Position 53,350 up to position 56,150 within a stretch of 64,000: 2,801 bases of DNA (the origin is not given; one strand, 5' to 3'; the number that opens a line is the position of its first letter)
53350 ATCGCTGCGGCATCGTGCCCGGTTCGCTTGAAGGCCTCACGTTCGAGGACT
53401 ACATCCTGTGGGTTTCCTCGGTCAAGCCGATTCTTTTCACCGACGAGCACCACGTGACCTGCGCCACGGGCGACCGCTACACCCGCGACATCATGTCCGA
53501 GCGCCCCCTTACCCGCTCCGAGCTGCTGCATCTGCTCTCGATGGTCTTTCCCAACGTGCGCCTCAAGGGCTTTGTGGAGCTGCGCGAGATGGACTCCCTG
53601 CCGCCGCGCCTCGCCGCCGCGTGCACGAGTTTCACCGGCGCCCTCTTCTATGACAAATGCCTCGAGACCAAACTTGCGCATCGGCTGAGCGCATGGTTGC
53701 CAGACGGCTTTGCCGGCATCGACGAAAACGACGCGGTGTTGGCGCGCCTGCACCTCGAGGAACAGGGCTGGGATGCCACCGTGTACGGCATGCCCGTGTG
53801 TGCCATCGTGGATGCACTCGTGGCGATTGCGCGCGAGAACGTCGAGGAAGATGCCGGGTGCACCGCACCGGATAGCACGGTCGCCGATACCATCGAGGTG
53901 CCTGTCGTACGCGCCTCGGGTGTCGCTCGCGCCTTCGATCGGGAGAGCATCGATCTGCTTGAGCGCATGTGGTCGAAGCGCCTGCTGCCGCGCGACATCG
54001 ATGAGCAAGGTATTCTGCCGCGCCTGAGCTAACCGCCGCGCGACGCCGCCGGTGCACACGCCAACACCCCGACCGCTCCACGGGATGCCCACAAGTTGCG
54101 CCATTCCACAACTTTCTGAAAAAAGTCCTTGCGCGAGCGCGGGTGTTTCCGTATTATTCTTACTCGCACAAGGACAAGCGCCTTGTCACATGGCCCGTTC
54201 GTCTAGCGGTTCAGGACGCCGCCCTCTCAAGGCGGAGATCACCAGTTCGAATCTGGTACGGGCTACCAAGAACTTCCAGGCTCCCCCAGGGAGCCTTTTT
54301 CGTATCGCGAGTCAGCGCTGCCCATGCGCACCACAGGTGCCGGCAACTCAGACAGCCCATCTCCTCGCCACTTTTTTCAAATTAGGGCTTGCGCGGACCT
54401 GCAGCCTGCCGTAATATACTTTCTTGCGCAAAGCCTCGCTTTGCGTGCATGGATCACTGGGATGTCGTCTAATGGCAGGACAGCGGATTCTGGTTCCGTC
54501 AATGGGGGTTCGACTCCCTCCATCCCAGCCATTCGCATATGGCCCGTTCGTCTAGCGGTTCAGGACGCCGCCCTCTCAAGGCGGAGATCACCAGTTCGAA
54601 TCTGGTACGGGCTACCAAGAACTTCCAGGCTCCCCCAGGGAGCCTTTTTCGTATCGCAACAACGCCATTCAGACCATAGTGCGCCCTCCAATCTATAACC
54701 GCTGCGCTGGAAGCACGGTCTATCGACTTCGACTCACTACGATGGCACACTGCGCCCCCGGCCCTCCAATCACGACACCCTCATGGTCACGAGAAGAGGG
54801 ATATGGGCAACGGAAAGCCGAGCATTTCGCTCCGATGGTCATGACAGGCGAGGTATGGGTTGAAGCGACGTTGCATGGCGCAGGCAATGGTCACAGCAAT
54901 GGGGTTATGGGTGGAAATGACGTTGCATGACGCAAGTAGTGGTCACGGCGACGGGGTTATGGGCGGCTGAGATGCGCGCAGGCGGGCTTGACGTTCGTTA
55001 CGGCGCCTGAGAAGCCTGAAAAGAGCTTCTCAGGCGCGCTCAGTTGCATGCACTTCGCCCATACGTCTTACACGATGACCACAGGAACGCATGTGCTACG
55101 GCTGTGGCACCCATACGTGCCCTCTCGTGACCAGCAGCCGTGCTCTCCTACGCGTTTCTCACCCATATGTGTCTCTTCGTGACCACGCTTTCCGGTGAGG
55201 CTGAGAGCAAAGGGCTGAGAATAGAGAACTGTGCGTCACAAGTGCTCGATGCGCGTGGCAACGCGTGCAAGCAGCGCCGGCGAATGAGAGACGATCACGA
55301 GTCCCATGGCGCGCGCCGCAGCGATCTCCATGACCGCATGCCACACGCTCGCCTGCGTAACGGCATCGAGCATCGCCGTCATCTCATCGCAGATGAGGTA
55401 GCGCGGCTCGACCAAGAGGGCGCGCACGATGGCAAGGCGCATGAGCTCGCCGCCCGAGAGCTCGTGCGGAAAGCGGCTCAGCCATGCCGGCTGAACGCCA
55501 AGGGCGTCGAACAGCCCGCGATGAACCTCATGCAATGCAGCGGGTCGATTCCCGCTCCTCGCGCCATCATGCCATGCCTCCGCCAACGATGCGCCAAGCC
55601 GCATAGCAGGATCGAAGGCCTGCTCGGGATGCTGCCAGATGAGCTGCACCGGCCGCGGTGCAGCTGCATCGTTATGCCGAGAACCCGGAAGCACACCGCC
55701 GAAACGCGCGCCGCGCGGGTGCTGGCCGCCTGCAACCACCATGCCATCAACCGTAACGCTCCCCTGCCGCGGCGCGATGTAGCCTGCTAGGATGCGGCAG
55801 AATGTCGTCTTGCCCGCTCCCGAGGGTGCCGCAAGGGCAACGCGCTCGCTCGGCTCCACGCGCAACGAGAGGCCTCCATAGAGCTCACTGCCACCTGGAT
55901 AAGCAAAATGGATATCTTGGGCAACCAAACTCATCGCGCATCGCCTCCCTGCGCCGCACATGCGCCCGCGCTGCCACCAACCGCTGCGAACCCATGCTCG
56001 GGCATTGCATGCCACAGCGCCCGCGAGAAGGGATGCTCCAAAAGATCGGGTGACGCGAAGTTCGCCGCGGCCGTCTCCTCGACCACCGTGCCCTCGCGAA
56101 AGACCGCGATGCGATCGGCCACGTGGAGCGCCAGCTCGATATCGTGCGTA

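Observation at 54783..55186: Seven copies of a 26-bp bipartite motif on an exact 52-bp phase (4 direct, 3 inverted) around a perfect hairpin, in a gene-free gap next to a tRNA cluster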

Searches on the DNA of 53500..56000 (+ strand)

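Call 4: search_rna_families(source=window, start=53500, end=56000, threshold=evalue, max_evalue=10, show_alignments=3)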
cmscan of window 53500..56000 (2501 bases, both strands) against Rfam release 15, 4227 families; matches with E-value up to 10: 9.
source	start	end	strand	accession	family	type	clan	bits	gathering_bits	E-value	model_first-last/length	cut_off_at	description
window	54192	54265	+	RF00005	tRNA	Gene; tRNA;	CL00001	62.3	29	1.6e-12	1-71/71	no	tRNA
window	54541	54614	+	RF00005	tRNA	Gene; tRNA;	CL00001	62.3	29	1.6e-12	1-71/71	no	tRNA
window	54458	54528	+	RF00005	tRNA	Gene; tRNA;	CL00001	57.4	29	3.7e-11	1-71/71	no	tRNA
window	55003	55037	+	RF03766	mir-3155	Gene; miRNA;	-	19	70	1.5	9-44/56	no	mir-3155 microRNA precursor family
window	54847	55068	+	RF01947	KCNQ1OT1_2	Gene; lncRNA;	-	18.4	80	5.6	1-196/196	no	KCNQ1 overlapping transcript 1 conserved region 2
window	55003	55037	-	RF03766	mir-3155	Gene; miRNA;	-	17.8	70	3.2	9-44/56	no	mir-3155 microRNA precursor family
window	54548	54680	-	RF02175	SMAD5-AS1_3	Gene; lncRNA;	-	16.2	60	1.4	1-125/125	no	SMAD5 antisense RNA 1 conserved region 3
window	54284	54373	-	RF02133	HOXB13-AS1_2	Gene; lncRNA;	-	13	40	8.3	1-81/81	no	HOXB13 antisense RNA 1 conserved region 2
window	55647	55666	+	RF00223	IRES_Bip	Cis-reg; IRES;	-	11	40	1.8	1-263/263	no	bip internal ribosome entry site (IRES)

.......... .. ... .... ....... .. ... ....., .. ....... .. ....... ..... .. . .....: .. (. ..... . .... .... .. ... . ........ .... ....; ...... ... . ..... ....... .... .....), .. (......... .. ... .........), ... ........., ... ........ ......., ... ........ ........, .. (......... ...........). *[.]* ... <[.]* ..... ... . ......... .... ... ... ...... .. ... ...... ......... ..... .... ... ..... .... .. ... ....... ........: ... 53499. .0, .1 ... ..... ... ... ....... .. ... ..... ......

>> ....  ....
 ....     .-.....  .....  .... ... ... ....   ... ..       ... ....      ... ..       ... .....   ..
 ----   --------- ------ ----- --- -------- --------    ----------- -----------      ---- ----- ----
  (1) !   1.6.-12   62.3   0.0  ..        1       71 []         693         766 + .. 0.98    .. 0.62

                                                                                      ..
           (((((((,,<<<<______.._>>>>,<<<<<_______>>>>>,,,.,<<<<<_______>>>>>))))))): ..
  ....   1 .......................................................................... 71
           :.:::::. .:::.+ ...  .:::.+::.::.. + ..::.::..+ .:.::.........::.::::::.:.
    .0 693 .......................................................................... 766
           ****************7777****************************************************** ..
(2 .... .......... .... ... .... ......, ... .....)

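Call 54: search_dna_similar(query=window:54760-55210:+, collection=plasmids, mode=distant, max_evalue=0.001, max_rows=10)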
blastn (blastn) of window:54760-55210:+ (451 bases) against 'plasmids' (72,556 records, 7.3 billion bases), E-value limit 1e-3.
No match.

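Call 55: search_dna_similar(query=window:54760-55210:+, collection=phages, mode=distant, max_evalue=0.001, max_rows=10)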
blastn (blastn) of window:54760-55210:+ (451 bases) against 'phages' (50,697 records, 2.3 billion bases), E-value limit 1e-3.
No match.
